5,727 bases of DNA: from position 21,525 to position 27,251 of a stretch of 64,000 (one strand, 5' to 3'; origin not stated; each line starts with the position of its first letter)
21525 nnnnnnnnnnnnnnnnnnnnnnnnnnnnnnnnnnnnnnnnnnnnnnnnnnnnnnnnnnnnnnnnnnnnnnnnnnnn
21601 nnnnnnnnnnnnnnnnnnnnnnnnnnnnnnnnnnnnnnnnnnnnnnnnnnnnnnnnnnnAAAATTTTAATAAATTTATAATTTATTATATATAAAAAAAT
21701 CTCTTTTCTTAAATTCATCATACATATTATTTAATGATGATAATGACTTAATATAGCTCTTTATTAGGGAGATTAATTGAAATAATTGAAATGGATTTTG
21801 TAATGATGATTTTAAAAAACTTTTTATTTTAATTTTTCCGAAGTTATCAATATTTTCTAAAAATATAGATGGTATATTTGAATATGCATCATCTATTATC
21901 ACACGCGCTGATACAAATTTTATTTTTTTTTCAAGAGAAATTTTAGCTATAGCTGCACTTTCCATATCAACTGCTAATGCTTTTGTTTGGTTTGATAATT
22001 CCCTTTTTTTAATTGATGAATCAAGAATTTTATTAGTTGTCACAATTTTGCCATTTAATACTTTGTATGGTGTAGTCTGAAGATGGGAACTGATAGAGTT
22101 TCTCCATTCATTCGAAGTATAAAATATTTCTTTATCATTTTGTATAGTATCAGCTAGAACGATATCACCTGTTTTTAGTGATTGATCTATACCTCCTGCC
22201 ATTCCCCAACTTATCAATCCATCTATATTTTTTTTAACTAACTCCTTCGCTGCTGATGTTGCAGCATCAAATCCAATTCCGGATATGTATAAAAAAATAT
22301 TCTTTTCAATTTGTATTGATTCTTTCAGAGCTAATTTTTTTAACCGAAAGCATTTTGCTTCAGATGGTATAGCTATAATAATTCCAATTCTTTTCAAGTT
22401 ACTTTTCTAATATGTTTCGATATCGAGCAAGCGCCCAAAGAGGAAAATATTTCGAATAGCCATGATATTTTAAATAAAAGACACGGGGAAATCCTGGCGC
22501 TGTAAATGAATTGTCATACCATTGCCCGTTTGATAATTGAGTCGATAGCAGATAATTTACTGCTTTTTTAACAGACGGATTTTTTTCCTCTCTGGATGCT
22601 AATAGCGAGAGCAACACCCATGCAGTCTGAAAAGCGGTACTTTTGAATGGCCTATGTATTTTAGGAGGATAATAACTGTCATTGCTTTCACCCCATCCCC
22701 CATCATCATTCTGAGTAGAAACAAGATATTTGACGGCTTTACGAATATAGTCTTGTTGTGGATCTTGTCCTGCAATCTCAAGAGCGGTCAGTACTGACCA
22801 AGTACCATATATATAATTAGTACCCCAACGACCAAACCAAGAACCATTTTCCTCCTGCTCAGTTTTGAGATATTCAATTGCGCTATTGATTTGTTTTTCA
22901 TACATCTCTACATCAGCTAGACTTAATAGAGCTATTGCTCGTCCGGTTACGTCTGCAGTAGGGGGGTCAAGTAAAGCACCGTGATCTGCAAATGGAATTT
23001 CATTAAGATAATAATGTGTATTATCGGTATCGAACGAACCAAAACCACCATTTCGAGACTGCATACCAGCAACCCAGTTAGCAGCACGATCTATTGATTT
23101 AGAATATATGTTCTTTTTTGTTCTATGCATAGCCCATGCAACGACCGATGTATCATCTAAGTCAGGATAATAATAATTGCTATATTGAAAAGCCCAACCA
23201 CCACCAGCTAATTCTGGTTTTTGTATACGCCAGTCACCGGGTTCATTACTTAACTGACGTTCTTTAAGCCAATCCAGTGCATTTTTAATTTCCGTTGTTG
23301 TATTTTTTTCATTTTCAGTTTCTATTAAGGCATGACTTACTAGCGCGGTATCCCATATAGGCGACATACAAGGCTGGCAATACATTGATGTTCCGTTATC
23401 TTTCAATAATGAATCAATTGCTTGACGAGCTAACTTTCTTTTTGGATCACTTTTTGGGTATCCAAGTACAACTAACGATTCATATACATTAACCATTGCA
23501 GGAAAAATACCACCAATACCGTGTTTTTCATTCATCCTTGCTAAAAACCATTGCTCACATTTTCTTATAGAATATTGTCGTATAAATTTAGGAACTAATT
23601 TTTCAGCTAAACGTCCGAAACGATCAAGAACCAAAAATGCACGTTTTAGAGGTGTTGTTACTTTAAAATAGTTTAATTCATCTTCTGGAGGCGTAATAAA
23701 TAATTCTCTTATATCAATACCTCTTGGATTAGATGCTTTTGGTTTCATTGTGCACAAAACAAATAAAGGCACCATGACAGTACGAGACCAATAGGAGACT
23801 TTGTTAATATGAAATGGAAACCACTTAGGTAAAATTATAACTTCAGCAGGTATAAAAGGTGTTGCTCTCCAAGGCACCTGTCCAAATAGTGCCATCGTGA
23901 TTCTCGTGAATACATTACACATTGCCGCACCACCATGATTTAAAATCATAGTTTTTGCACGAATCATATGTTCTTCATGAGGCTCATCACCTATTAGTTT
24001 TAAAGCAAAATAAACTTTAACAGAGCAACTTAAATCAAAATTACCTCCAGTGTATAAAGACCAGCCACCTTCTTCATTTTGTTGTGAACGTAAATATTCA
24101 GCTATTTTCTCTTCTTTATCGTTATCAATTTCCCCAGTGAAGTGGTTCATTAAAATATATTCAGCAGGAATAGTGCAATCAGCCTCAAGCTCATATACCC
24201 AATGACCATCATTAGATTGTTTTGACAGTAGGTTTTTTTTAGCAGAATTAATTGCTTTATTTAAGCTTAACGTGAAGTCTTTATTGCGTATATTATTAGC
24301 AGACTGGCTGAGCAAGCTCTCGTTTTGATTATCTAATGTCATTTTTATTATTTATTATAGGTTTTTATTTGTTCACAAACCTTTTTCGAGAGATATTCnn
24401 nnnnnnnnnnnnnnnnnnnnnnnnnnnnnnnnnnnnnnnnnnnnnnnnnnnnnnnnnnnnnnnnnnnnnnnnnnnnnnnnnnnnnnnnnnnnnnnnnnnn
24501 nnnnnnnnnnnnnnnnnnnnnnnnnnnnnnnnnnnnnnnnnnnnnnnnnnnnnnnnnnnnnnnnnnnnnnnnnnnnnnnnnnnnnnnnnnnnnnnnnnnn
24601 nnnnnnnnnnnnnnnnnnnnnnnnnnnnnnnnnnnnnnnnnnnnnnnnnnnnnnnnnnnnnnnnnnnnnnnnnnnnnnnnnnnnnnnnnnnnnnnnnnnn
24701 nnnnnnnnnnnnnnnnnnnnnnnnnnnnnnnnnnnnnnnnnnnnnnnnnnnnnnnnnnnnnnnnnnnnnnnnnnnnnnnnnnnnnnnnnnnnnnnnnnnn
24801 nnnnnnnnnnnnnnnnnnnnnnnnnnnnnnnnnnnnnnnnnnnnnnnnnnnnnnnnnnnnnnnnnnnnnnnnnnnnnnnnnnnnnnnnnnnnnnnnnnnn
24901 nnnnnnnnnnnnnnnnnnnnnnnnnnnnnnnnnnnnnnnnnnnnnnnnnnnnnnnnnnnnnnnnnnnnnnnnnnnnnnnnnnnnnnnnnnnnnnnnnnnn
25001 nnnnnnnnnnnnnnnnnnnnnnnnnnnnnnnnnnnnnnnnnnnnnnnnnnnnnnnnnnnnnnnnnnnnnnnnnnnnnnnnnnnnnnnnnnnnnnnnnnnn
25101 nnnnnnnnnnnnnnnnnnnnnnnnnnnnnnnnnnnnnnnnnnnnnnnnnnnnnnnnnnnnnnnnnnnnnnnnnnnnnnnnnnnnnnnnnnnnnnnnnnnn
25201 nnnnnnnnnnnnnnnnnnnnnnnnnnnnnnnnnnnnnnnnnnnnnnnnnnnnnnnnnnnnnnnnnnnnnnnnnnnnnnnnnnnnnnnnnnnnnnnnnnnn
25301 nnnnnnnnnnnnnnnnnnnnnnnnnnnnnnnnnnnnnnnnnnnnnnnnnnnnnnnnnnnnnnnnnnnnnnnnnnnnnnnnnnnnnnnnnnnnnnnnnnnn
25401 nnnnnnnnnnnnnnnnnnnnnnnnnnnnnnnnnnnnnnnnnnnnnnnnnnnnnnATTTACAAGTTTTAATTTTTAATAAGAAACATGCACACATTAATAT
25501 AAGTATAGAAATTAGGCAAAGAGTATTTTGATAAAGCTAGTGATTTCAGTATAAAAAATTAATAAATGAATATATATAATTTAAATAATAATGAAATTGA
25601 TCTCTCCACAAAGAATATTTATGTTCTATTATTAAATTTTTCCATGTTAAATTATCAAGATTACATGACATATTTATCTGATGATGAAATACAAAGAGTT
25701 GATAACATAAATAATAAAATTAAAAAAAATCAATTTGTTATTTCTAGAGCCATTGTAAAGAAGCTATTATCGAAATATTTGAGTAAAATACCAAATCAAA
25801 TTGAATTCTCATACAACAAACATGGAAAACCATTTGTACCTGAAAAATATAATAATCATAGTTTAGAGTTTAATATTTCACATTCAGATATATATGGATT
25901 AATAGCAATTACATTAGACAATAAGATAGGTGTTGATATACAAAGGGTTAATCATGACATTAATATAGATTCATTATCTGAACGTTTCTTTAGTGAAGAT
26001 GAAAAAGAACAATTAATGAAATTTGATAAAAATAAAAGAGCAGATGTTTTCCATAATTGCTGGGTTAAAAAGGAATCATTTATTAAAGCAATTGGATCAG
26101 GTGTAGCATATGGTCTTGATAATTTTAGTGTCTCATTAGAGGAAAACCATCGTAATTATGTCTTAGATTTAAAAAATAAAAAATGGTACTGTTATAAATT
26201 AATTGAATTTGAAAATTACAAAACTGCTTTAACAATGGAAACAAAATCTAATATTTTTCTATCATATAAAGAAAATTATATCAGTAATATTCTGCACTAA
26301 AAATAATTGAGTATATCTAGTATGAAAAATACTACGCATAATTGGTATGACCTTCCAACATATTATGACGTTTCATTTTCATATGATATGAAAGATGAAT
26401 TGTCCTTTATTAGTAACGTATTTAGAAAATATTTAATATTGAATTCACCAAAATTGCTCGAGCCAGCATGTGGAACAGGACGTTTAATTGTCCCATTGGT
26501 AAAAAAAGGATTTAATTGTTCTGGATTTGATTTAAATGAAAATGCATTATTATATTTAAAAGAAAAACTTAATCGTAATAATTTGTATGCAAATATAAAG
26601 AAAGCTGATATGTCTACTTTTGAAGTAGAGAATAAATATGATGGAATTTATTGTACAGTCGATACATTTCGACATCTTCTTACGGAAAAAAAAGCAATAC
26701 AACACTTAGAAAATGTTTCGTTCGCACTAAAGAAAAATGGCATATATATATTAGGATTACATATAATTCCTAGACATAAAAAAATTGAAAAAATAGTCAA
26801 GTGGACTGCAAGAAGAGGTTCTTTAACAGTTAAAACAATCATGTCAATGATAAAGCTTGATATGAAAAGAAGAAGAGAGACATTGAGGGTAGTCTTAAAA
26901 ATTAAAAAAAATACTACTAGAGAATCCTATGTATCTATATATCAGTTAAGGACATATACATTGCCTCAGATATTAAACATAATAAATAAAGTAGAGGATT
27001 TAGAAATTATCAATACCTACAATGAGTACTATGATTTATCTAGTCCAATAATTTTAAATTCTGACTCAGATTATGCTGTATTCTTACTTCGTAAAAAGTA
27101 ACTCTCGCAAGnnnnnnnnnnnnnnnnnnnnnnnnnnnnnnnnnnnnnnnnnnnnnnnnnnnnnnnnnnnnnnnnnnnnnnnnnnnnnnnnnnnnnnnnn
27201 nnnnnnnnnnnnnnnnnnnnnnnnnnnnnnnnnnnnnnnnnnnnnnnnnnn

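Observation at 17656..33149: Three paralogous CDP-alcohol phosphatidyltransferase genes, each wired into a different hopanoid operon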

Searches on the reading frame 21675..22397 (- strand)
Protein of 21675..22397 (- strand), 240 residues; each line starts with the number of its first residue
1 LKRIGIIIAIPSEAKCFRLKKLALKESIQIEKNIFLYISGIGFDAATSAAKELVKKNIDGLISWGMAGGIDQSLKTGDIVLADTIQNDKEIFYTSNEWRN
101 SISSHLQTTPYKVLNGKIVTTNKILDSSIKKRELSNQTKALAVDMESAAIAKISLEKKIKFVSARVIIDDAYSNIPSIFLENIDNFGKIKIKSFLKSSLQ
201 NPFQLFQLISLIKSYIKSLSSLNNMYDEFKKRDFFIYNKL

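Call 3: search_protein_families(library=pfam, proteins=[window:21675-22397:-])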
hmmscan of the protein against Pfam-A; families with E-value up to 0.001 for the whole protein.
window:21675-22397:- (240 aa): 1 family
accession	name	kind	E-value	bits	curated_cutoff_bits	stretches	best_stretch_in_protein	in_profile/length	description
PF01048.26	PNP_UDP_1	-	4.3e-20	72.6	25.1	1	31-172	41-201/233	Phosphorylase superfamily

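Call 5: search_protein_families(library=ncbifam, proteins=[window:21675-22397:-], max_evalue=0.01)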
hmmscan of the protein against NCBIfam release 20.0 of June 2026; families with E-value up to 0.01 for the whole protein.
window:21675-22397:- (240 aa): 18 families
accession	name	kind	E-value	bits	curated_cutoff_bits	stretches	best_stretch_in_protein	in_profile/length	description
TIGR03468.1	HpnG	hypoth_equivalog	5.5e-49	166.6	187.1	1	20-224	8-211/212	hopanoid-associated phosphorylase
NF005476.0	PRK07077.1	equivalog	2.4e-33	115.4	215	1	53-230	49-232/243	phosphorylase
NF004079.0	PRK05584.1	equivalog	2.4e-18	66.5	169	2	92-184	119-213/232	5'-methylthioadenosine/adenosylhomocysteine nucleosidase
TIGR03664.1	fut_nucase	equivalog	3.7e-14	53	124.7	2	7-86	4-90/228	futalosine hydrolase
TIGR01704.1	MTA_SAH-Nsdase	equivalog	2.4e-11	43.6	73.8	2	112-171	139-199/229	5'-methylthioadenosine/S-adenosylhomocysteine nucleosidase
NF011286.0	PRK14697.1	equivalog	6.9e-10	38.9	260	1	31-173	41-199/233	bifunctional 5'-methylthioadenosine/S-adenosylhomocysteine nucleosidase/phosphatase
NF005213.0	PRK06698.1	equivalog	3.5e-08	32.6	768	1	33-173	43-199/459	bifunctional 5'-methylthioadenosine/S-adenosylhomocysteine nucleosidase/phosphatase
NF004489.0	PRK05819.1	subfamily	2e-06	27.3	230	1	33-167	57-203/236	DeoD-type purine-nucleoside phosphorylase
NF005221.0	PRK06714.1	equivalog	6.1e-06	25.9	218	1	32-171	42-198/236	S-adenosylhomocysteine nucleosidase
NF006087.0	PRK08236.1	equivalog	2.3e-05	24.2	213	1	3-85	6-84/219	futalosine hydrolase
NF005500.0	PRK07115.1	equivalog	0.0002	20.7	264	1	54-170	85-211/261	AMP nucleosidase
NF005522.0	PRK07164.1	equivalog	0.00025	20.6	161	1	31-185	44-198/218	5'-methylthioadenosine/S-adenosylhomocysteine nucleosidase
NF004168.0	PRK05634.1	equivalog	0.00031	20.6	129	1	25-173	14-160/185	nucleosidase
TIGR00107.1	deoD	equivalog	0.00033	20.2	232.25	1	32-163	52-195/232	purine-nucleoside phosphorylase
TIGR01718.1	Uridine-psphlse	equivalog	0.00038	19.9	280.3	1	31-82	52-103/245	uridine phosphorylase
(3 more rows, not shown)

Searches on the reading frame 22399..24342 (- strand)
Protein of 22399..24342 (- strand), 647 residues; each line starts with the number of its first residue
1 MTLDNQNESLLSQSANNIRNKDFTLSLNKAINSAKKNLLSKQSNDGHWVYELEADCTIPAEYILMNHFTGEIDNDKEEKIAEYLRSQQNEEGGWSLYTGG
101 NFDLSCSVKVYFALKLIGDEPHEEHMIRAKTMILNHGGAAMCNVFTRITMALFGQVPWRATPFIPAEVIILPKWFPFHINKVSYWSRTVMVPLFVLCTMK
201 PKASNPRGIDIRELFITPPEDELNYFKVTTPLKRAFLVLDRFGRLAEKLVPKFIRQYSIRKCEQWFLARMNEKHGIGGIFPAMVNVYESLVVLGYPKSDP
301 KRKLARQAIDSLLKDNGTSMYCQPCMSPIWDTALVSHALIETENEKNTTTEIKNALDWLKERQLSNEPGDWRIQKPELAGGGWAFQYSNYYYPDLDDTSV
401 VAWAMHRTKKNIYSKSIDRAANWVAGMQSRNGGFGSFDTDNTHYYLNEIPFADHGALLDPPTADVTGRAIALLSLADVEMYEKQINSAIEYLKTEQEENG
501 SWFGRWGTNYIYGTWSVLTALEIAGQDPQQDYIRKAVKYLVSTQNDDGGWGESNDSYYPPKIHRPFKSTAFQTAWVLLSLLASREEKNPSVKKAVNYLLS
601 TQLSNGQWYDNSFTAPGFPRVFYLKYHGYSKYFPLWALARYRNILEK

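Call 3: search_protein_families(library=pfam, proteins=[window:22399-24342:-])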
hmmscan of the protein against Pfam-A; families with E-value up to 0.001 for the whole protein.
window:22399-24342:- (647 aa): 5 families
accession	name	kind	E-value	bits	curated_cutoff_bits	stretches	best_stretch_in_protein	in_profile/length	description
PF13243.12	SQHop_cyclase_C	-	3.7e-133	443.9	26.1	1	326-643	1-319/319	Squalene-hopene cyclase C-terminal domain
PF13249.12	SQHop_cyclase_N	-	1.6e-126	421.9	26.2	2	31-313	1-286/291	Squalene-hopene cyclase N-terminal domain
PF07678.20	TED_complement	-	3.5e-14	53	22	1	529-614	112-203/312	A-macroglobulin TED domain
PF00432.27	Prenyltrans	-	7e-11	42.5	26.5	1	411-604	46-211/304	Prenyltransferase alpha-alpha toroid domain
PF09492.16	Pec_lyase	-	2.6e-08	33.9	22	0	399-455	46-101/292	Pectic acid lyase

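Call 60: search_dna_similar(query=window:22399-24342:-, collection=plasmids, mode=protein, max_evalue=1e-40, max_rows=60)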
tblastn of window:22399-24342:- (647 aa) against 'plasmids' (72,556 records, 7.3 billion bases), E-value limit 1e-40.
Records with a match: 53; places in all: 57; records where one place covers at least 80% of the query: 53.
Best place of each record, by identity: <60% 53.
By first word of the organism name: Mycetohabitans 9; Burkholderia 8; Azospirillum 7; Sinorhizobium 7; Cupriavidus 4; Streptomyces 4; Caballeronia 3; Bradyrhizobium 2; Bacillus 2; Candidatus 1; and 6 more.
By predicted mobility (MOB-suite, as given by PLSDB): non-mobilizable 35; conjugative 10; mobilizable 8.
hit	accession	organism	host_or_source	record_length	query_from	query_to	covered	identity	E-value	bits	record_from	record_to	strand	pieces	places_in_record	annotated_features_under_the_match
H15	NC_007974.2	Cupriavidus metallidurans CH34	-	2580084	2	645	100%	50.2%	0e+0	649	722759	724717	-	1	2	none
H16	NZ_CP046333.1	Cupriavidus metallidurans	sedimentation pond in a zinc factory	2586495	2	645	100%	50.2%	0e+0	649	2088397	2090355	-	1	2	none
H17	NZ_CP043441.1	Cupriavidus campinensis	cell culture,soil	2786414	11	647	98%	50.2%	0e+0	636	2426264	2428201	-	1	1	none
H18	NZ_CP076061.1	Cupriavidus sp. EM10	Pure-cultured cell,sewage water sludge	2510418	11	646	98%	49.9%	0e+0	645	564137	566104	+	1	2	none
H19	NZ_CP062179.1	Mycetohabitans endofungorum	Rhizopus microsporus,bacterial ...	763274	27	644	96%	49.8%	0e+0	620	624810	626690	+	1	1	shc: squalene--hopene cyclase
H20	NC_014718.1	Mycetohabitans rhizoxinica HKI 454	-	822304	27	644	96%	49.8%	0e+0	619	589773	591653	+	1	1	shc: squalene--hopene cyclase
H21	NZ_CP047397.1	Candidatus Vallotia cooleyia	Adelges cooleyi,whole organism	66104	23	644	96%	49.3%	0e+0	615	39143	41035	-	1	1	shc: squalene--hopene cyclase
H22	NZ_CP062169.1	Mycetohabitans endofungorum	Rhizopus microsporus,bacterial ...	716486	27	644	96%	49.6%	0e+0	619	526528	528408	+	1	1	shc: squalene--hopene cyclase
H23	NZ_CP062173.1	Mycetohabitans rhizoxinica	Rhizopus microsporus,bacterial ...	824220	27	644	96%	49.6%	0e+0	617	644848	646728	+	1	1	shc: squalene--hopene cyclase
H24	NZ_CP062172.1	Mycetohabitans rhizoxinica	Rhizopus microsporus,bacterial ...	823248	27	644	96%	49.6%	0e+0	617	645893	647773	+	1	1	shc: squalene--hopene cyclase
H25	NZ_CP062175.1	Mycetohabitans rhizoxinica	Rhizopus microsporus,bacterial culture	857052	27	644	96%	49.6%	0e+0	616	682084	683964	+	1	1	shc: squalene--hopene cyclase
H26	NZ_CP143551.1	Burkholderia multivorans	Homo sapiens,bronchoalveolar lavage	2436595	27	644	96%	49.4%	0e+0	647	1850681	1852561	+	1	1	none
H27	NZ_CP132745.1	Mycetohabitans endofungorum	-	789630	27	644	96%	49.4%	0e+0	615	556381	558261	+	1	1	shc: squalene--hopene cyclase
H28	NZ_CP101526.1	Burkholderia arboris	mixed culture,soil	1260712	26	644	96%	49.3%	0e+0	642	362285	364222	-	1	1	none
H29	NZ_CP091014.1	Burkholderia cenocepacia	-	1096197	26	644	96%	49.3%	0e+0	639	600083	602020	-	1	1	none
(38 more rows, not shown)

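Call 84: search_protein_families(library=ncbifam, proteins=[window:22399-24342:-], max_evalue=1e-20)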
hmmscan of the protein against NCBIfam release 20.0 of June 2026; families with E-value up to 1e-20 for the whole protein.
window:22399-24342:- (647 aa): 4 families
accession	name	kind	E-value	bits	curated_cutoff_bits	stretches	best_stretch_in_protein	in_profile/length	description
TIGR01507.1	hopene_cyclase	equivalog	2.9e-241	802.3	431.1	1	24-645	14-637/640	squalene--hopene cyclase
TIGR01787.1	squalene_cyclas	subfamily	2.4e-190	634.3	322.7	1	30-643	1-622/622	squalene/oxidosqualene cyclases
TIGR03463.1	osq_cycl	subfamily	6.5e-63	213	851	1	36-641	2-634/634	2,3-oxidosqualene cyclase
TIGR04277.1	squa_tetra_cyc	equivalog_domain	1.7e-56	192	500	1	330-644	315-623/624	tetrahymanol synthase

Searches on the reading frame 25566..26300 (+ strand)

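Call 3: search_protein_families(library=pfam, proteins=[window:25566-26300:+])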
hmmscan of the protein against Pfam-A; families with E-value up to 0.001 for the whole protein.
window:25566-26300:+ (244 aa): 2 families
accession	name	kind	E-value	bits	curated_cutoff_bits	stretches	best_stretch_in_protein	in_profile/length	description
PF01648.25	ACPS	-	6.2e-16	58.8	25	1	121-222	2-110/111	4'-phosphopantetheinyl transferase superfamily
PF22624.1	AASDHPPT_N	-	2.4e-09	37.8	27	1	30-114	10-96/100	4'-phosphopantetheinyl transferase, N-terminal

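Call 5: search_protein_families(library=ncbifam, proteins=[window:25566-26300:+], max_evalue=0.01)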
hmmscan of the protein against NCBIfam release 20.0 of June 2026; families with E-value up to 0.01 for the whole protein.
window:25566-26300:+ (244 aa): 8 families
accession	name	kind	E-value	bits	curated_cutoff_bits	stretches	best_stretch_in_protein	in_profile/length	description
NF042922.1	4PPT_HetI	equivalog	7.3e-42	143.3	370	1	10-228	11-228/235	4'-phosphopantetheinyl transferase HetI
NF007676.0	PRK10351.1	equivalog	2.6e-16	59.8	174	1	65-179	38-146/195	4'-phosphopantetheinyl transferase AcpT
NF047349.1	4PPT_AusB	equivalog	9.9e-15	54.5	225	1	41-203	23-175/205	aureusimine biosynthesis 4'-phosphopantetheinyl transferase AusB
TIGR00556.1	pantethn_trn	domain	2.1e-11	44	45.35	1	120-193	4-84/128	phosphopantetheine--protein transferase domain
NF011253.0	PRK14659.1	equivalog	6.8e-05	23.5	156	1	136-194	25-84/123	holo-[acyl-carrier-protein] synthase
TIGR00516.1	acpS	equivalog_domain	0.00013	22.2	59.8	0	123-198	10-85/125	holo-ACP synthase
NF011250.0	PRK14656.1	equivalog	0.00017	21.7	175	1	123-185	10-72/126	holo-[acyl-carrier-protein] synthase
NF011255.0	PRK14661.1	equivalog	0.00054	19.9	209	1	121-194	5-74/169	holo-[acyl-carrier-protein] synthase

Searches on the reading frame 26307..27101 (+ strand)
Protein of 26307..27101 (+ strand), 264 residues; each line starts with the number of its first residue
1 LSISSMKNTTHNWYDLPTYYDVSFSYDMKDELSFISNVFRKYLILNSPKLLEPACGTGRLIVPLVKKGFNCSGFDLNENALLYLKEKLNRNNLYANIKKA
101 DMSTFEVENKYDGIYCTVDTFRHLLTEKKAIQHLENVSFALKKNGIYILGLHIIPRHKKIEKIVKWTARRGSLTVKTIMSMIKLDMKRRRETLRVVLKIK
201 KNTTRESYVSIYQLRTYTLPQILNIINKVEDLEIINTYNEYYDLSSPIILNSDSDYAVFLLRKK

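Call 4: search_protein_families(library=pfam, proteins=[window:26307-27101:+])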
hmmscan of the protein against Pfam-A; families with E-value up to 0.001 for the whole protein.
window:26307-27101:+ (264 aa): 6 families
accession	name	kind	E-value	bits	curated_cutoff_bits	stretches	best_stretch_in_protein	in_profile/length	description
PF13649.12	Methyltransf_25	-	1.9e-11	44.9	27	1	51-145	2-97/97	Methyltransferase domain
PF03848.20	TehB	-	2.9e-08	33.8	20.4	1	35-137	19-120/193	Tellurite resistance protein TehB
PF08241.18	Methyltransf_11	-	9e-08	33.1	21.2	1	51-148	1-94/95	Methyltransferase domain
PF08242.18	Methyltransf_12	-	1e-07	33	30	1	51-146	1-97/98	Methyltransferase domain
PF13847.12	Methyltransf_31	-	1.5e-06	28.4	27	1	49-150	6-110/145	Methyltransferase domain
PF13489.12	Methyltransf_23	-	0.00012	22.3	27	1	44-146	20-113/164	Methyltransferase domain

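Call 5: search_protein_families(library=ncbifam, proteins=[window:26307-27101:+], max_evalue=0.01)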
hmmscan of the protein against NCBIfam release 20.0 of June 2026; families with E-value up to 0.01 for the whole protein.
window:26307-27101:+ (264 aa): 13 families
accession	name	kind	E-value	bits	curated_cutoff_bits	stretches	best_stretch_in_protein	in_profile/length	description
NF041820.1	daptide_MTase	equivalog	1.1e-13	51.2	175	1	48-207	38-200/243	daptide-type RiPP biosynthesis methyltransferase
NF008992.0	PRK12335.1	equivalog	2.3e-09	36.8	303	1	35-146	111-220/289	SAM-dependent methyltransferase TehB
NF043040.1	corrin_prot_MT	hypoth_equivalog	7.2e-09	35.4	180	1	42-170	37-167/216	corrinoid protein-associated methyltransferase CpaM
NF051855.1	GlySarMtaseBact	equivalog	2e-08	34.2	350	1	46-149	53-158/259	glycine/sarcosine N-methyltransferase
TIGR00477.1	tehB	equivalog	1.5e-06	27.7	219.5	1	36-119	63-146/238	tellurite resistance methyltransferase TehB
TIGR02021.1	BchM-ChlM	equivalog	5.8e-06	25.9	158.9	1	45-143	53-149/218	magnesium protoporphyrin IX methyltransferase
NF008405.0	PRK11207.1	equivalog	1.1e-05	25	218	1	36-120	20-105/198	tellurite resistance methyltransferase TehB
NF045882.1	PLipidMtase_Leg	equivalog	2.8e-05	24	390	1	1-105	1-100/207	phospholipid N-methyltransferase PmtA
TIGR01934.1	MenG_MenH_UbiE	subfamily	0.0002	20.8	158.35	1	40-145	33-137/223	ubiquinone/menaquinone biosynthesis methyltransferase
TIGR01983.1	UbiG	equivalog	0.00025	20.4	102.95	1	32-148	30-150/228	bifunctional 2-polyprenyl-6-hydroxyphenol methylase/3-demethylubiquinol 3-O-methyltransferase UbiG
NF011529.0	PRK14968.1-3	equivalog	0.00055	19.4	162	1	46-115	34-103/198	putative methyltransferase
NF001244.0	PRK00216.1-5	equivalog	0.0026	17.1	216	1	48-166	50-170/236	bifunctional demethylmenaquinone methyltransferase/2-methoxy-6-polyprenyl-1,4-benzoquinol methylase UbiE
NF009733.0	PRK13256.1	equivalog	0.0053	16.5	429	1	8-106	7-101/226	thiopurine S-methyltransferase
